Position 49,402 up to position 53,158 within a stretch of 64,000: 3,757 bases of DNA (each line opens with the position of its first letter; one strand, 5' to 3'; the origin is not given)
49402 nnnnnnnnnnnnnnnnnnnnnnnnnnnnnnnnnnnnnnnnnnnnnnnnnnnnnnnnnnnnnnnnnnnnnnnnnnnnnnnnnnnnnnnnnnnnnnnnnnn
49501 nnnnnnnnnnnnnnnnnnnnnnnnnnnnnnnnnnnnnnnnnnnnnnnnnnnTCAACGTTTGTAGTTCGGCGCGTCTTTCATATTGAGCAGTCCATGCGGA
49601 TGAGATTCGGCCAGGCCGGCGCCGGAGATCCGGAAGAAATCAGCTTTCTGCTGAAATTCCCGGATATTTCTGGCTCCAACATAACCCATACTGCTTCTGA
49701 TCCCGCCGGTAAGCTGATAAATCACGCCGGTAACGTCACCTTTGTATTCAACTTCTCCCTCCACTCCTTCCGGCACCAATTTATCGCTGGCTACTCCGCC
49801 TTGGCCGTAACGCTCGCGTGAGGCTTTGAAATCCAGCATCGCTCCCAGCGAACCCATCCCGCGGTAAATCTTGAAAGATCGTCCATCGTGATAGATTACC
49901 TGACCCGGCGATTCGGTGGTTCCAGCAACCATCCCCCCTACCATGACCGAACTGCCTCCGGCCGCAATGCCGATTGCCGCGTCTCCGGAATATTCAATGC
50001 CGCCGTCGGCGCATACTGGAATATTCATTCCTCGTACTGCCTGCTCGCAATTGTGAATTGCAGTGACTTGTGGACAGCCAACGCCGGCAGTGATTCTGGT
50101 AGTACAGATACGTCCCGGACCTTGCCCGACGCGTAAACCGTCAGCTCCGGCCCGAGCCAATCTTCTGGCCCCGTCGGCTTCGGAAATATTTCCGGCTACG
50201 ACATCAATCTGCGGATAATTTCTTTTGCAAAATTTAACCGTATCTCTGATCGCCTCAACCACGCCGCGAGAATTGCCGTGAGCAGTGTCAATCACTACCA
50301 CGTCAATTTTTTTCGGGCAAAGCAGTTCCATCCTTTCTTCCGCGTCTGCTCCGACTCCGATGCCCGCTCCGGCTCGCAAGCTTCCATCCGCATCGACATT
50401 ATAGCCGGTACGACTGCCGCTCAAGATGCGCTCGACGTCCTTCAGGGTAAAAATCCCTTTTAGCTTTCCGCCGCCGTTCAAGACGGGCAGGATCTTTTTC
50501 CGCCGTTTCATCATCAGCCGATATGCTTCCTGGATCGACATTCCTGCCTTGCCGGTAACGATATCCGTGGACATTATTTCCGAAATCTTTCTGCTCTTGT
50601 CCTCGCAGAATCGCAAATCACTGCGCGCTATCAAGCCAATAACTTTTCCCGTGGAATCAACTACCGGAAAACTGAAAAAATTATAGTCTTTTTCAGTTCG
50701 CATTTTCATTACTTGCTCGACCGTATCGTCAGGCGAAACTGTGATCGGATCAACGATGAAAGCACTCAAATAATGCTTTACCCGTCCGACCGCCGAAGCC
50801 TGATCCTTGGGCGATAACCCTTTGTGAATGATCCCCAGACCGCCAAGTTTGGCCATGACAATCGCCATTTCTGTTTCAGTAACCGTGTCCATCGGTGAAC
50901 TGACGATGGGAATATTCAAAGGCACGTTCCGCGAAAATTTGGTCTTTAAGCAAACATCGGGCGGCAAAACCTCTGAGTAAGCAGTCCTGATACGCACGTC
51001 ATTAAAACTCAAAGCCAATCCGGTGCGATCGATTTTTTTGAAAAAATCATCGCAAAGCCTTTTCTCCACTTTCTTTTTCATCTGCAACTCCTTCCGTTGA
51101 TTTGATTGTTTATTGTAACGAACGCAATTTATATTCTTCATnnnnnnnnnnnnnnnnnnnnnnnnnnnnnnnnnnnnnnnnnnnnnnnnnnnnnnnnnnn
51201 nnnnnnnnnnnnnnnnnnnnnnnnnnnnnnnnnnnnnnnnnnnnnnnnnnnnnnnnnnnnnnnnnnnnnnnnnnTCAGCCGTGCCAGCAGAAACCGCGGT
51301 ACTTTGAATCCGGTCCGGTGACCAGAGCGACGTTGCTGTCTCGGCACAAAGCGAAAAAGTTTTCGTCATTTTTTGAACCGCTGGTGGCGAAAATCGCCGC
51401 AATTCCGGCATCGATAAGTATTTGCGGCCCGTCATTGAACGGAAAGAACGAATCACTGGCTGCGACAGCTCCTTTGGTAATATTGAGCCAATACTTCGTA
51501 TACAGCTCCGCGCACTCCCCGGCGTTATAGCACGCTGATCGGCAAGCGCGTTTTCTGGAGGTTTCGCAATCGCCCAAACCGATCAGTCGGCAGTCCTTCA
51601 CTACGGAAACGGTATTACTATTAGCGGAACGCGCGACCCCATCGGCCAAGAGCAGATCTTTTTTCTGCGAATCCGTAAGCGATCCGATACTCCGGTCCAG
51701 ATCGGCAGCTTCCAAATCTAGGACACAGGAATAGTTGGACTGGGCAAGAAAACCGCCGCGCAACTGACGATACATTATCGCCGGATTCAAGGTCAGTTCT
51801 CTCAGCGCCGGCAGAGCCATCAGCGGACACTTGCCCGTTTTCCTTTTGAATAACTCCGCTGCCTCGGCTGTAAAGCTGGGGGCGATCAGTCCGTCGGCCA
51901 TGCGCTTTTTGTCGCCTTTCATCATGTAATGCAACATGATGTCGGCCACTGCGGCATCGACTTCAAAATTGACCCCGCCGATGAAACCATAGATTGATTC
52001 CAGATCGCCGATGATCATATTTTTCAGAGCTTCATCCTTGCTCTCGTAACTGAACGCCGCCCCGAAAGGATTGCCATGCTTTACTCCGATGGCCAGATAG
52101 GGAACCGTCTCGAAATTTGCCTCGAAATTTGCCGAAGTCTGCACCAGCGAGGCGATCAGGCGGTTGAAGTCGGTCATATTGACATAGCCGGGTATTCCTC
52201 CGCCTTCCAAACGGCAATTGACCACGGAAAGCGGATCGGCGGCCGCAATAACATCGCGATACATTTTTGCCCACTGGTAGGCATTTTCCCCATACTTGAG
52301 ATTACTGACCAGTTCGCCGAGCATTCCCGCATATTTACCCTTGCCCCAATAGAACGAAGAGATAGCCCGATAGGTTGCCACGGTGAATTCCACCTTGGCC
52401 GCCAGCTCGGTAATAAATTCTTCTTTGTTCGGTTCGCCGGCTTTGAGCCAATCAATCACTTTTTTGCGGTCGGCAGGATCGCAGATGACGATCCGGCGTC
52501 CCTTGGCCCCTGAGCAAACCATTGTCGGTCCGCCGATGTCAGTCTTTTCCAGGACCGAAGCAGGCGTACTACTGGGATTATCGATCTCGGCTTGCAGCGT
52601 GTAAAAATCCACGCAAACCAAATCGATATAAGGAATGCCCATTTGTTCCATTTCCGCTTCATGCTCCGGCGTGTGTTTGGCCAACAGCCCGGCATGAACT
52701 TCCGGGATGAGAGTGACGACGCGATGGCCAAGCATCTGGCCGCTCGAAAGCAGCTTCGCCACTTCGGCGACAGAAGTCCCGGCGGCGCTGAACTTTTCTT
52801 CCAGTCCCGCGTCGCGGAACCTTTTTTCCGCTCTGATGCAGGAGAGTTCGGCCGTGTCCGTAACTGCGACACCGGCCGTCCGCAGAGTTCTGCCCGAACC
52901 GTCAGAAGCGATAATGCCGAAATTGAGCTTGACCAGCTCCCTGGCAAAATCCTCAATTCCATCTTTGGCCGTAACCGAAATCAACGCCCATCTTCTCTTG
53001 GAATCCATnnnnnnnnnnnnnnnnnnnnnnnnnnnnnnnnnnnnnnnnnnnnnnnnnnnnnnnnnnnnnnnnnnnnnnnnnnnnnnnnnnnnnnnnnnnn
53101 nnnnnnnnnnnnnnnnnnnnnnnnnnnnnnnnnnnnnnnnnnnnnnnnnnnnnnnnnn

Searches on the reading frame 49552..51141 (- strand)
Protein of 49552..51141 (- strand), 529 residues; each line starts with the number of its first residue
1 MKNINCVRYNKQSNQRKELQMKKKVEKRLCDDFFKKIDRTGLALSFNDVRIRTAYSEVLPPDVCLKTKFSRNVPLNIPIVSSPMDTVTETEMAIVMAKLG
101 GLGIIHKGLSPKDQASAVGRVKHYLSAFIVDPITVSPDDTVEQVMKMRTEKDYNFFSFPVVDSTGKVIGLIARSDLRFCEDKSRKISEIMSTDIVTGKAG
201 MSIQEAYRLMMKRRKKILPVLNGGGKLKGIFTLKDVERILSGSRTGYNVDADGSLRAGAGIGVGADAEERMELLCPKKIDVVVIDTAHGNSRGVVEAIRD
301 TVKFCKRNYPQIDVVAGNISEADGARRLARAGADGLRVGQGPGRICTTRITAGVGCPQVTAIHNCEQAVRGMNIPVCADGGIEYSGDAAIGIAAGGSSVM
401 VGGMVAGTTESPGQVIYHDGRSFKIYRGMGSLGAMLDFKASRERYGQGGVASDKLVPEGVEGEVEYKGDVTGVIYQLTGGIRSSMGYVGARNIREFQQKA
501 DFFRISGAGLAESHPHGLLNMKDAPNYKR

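Call 63: search_protein_families(library=pfam, proteins=[window:49552-51141:-], max_evalue=0.001)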
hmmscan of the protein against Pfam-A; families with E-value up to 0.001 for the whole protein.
window:49552-51141:- (529 aa): 4 families
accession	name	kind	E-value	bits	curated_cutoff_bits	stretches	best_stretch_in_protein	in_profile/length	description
PF00478.31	IMPDH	-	2.8e-132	441.4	25.6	1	43-516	1-345/345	IMP dehydrogenase / GMP reductase domain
PF00571.33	CBS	-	1.8e-21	76.6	24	2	186-240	1-55/57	CBS domain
PF03060.21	NMO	-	5e-06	26.6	28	0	310-416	134-236/331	Nitronate monooxygenase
PF01070.24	FMN_dh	-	4.1e-05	23.2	24.9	1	316-405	223-305/350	FMN-dependent dehydrogenase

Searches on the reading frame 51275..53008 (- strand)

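Call 63: search_protein_families(library=pfam, proteins=[window:51275-53008:-], max_evalue=0.001)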
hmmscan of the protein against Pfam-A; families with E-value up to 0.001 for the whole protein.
window:51275-53008:- (577 aa): 2 families
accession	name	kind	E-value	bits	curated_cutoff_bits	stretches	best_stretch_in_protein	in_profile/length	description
PF01808.24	AICARFT_IMPCHas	-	2.2e-37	129.6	25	1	173-493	9-309/311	AICARFT/IMPCHase bienzyme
PF02142.27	MGS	-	3e-09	37.3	24.1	0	18-54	2-38/94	MGS-like domain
